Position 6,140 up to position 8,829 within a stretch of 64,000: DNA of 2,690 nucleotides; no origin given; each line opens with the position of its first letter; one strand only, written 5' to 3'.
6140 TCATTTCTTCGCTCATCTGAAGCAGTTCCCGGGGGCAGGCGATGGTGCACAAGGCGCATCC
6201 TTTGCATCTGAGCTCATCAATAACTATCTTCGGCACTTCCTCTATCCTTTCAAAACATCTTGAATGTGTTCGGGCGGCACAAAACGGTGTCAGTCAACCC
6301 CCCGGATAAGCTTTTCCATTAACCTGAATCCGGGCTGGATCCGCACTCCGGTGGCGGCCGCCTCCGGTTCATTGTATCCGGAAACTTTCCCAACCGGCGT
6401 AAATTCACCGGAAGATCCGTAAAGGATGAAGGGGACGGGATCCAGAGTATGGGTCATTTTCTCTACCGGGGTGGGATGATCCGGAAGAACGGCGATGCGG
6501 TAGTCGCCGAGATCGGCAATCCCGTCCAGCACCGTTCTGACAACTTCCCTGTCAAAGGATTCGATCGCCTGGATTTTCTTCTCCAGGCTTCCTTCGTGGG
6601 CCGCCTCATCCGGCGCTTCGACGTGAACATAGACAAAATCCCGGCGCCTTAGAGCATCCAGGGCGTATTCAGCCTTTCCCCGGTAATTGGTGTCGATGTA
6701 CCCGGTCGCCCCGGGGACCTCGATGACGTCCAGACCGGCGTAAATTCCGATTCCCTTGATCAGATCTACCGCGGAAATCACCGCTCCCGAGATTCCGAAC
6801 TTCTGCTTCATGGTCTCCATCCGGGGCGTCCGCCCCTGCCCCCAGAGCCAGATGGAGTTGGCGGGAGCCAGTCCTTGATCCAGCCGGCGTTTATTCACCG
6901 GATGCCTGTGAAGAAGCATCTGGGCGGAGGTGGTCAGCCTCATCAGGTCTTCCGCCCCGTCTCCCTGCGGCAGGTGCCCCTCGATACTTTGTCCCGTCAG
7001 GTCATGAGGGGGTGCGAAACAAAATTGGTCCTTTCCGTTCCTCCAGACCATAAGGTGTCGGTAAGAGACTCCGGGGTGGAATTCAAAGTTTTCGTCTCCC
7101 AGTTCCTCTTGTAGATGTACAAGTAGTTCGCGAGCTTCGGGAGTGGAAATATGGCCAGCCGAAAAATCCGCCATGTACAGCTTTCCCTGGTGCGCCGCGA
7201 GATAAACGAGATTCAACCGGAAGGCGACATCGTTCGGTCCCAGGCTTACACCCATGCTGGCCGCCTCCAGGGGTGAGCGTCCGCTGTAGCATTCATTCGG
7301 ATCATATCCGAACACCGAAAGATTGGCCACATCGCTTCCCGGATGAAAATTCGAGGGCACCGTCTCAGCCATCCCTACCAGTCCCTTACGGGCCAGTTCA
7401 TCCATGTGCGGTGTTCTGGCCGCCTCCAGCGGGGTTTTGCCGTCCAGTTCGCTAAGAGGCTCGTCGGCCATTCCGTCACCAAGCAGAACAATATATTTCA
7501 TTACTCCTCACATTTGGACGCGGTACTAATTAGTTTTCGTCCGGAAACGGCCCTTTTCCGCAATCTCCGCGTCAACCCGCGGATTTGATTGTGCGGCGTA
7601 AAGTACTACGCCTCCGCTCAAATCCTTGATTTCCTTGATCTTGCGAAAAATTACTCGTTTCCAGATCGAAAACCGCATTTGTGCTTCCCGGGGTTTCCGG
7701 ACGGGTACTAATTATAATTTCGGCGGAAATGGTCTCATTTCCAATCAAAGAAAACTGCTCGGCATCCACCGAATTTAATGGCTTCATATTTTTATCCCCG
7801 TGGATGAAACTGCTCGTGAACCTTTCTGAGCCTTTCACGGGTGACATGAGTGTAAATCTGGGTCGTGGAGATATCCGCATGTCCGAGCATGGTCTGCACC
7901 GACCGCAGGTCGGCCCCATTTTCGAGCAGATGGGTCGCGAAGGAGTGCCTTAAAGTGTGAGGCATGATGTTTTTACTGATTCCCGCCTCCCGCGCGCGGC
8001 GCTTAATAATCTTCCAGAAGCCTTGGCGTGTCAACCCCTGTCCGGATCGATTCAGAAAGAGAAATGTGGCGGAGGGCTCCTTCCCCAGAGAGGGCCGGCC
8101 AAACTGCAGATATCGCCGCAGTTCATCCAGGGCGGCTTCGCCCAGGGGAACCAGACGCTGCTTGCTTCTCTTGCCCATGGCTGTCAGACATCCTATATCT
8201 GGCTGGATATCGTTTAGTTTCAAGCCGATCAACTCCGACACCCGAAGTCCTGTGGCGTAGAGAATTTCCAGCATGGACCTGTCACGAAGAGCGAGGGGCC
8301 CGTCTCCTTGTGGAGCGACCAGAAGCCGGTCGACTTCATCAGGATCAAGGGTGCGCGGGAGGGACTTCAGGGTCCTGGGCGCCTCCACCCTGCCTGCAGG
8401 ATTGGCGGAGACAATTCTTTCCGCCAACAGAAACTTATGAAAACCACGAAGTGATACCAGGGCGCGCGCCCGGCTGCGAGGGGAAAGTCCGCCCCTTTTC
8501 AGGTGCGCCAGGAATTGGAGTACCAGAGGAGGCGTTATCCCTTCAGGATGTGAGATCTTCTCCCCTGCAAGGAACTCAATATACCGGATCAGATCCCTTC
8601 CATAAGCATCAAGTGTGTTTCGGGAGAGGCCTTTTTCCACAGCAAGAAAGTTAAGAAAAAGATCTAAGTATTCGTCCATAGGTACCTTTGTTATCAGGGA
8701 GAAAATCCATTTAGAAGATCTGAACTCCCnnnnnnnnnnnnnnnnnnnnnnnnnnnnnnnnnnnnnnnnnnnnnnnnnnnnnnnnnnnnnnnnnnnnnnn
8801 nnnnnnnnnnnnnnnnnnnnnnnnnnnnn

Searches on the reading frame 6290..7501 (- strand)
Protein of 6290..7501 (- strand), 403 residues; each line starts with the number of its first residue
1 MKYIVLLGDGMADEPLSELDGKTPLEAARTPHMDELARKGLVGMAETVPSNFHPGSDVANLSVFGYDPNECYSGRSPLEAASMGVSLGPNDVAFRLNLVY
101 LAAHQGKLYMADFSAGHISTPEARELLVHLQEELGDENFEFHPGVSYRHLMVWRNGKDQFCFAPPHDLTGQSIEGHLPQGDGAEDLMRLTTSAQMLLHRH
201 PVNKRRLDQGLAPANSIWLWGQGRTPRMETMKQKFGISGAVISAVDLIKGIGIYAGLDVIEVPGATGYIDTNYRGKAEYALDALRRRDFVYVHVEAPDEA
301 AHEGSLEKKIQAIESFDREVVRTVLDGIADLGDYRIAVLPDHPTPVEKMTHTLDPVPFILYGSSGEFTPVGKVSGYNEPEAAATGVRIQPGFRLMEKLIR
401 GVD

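Call 66: search_protein_families(library=pfam, proteins=[window:6290-7501:-], max_evalue=0.001)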
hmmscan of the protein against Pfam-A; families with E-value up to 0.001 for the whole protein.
window:6290-7501:- (403 aa): 2 families
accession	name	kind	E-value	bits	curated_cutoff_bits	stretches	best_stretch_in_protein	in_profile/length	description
PF10143.14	PhosphMutase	-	8.5e-57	192.2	21.5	1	37-203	1-170/170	2,3-bisphosphoglycerate-independent phosphoglycerate mutase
PF01676.23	Metalloenzyme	-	8.2e-44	150.4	24.3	1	1-364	1-224/252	Metalloenzyme superfamily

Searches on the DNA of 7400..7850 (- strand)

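Call 8: search_rna_families(source=window, start=7400, end=7850, threshold=evalue, max_evalue=10)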
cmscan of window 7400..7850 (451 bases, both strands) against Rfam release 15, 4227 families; matches with E-value up to 10: 3.
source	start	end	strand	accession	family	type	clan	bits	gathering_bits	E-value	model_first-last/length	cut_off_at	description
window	7524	7681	-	RF01703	Dictyoglomi-1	Gene; sRNA;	-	17.7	150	0.096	29-207/236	no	Dictyoglomi-1 RNA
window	7421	7461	+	RF02965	CyVA-1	Gene; sRNA;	-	13.5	41.4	5.4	1-77/77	no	CyVA-1 RNA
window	7519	7668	-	RF03077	RT-2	Gene; sRNA;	-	10.8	40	3.6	1-222/222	no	RT-2 RNA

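Call 41: search_dna_similar(query=window:7527-7714:-, collection=plasmids, mode=distant, max_evalue=0.001, max_rows=20)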
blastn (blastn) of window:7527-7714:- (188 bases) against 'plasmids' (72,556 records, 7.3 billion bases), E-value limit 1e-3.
No match.

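Call 42: search_dna_similar(query=window:7527-7714:-, collection=phages, mode=distant, max_evalue=0.001, max_rows=10)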
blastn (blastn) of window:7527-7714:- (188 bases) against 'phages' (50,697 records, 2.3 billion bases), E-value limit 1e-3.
No match.

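Call 51: search_rna_families(sources=[L001, L002, L003, L004, L005, L006, L007, L008, L009, L010, L011, L012, L013, L014, L015, L016, L017, L018, L019, L020], threshold=gathering)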
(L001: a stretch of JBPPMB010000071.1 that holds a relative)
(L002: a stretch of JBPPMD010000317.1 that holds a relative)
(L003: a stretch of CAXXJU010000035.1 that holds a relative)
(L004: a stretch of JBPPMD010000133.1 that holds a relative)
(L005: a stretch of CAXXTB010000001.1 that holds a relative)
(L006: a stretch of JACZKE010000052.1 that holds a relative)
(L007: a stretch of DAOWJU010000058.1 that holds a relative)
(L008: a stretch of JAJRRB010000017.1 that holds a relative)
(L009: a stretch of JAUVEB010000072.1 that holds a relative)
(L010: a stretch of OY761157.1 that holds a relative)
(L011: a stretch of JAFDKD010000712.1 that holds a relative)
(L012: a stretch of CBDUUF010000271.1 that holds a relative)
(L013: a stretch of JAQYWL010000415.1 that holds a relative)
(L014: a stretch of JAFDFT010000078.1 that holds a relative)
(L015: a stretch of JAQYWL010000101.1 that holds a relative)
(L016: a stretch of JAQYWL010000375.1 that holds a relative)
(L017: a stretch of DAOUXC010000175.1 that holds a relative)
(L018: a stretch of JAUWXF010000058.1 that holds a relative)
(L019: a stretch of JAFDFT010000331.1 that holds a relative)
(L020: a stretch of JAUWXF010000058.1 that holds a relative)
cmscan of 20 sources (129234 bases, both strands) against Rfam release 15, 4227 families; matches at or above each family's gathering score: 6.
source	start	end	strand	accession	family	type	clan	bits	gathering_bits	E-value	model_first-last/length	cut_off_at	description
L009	6029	6127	-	RF00169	Bacteria_small_SRP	Gene;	CL00003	84.8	40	2.4e-17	1-97/97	no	Bacterial small signal recognition particle RNA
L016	3854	3927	+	RF00005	tRNA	Gene; tRNA;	CL00001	70.3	29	5.2e-13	1-71/71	no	tRNA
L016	3164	3236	+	RF00005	tRNA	Gene; tRNA;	CL00001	70.3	29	5.3e-13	1-71/71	no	tRNA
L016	3528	3609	+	RF00005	tRNA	Gene; tRNA;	CL00001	54.1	29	1.5e-08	1-71/71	no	tRNA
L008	7994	8075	+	RF00005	tRNA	Gene; tRNA;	CL00001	53.3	29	2.5e-08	1-71/71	no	tRNA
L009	6338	6422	-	RF00005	tRNA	Gene; tRNA;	CL00001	49.7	29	2.4e-07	1-71/71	no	tRNA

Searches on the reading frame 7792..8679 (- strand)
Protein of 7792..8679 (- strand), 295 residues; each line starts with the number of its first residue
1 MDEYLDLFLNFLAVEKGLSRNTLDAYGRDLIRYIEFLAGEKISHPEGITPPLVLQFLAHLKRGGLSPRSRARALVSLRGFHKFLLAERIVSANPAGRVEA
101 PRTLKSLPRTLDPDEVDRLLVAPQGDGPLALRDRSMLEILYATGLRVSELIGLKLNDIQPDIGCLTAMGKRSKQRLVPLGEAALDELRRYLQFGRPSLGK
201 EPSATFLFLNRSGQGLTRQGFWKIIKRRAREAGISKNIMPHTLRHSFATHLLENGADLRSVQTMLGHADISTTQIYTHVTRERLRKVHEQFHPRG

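Call 48: find_related_loci(query=window:7792-8679:-, collection=metagenome_contigs, flank=2500)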
Query window:7792-8679:- (295 aa) in metagenome_contigs; peptide patterns used: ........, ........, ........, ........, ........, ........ (x = any residue, [..] = any of these).
600 stretches matched a pattern (row limit reached: there are more); 561 encode a relative of the query (tblastn E <= 1e-3); the best 80 are kept; 80 distinct loci.
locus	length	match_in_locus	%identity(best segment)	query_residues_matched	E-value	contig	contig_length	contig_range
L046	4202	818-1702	73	1-295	3e-147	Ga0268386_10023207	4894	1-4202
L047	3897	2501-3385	71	1-295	2e-137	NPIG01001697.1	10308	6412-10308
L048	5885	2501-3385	66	1-295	3e-134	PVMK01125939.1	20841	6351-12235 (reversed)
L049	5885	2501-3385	67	1-295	2e-132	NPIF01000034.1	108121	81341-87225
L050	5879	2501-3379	68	1-294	6e-130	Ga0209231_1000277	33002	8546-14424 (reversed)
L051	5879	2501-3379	59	3-295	8e-116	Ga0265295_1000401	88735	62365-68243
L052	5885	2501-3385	56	1-295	2e-108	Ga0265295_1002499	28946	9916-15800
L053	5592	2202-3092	53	1-295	2e-101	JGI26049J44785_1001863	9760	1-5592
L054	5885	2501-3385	54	1-295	2e-100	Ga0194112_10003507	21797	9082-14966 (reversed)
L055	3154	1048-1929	53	1-294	2e-102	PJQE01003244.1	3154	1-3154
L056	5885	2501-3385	55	1-295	9e-100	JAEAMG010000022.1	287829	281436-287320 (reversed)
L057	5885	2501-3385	50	1-295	3e-99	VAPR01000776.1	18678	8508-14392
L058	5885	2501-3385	50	1-295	3e-99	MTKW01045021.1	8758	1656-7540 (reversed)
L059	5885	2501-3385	53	1-295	1e-98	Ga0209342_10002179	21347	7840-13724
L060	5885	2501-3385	52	1-295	2e-98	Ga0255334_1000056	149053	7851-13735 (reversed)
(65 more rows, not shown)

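Call 58: find_encoding_contigs(protein=window:7792-8679:-, flank=1500, max_places=4)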
Protein window:7792-8679:- (295 aa): no gene with exactly this product is on record in the collection.

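Call 66: search_protein_families(library=pfam, proteins=[window:7792-8679:-], max_evalue=0.001)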
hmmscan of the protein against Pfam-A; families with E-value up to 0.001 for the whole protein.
window:7792-8679:- (295 aa): 3 families
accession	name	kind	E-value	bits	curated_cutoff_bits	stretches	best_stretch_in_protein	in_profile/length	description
PF00589.27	Phage_integrase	-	1.7e-52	178.1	27.1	1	110-282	2-171/172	Phage integrase family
PF02899.23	Phage_int_SAM_1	-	2e-21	76.5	22.3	1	5-87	1-82/83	Phage integrase, N-terminal SAM-like domain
PF13495.12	Phage_int_SAM_4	-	8.4e-05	23.3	27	1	12-86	9-80/85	Phage integrase, N-terminal SAM-like domain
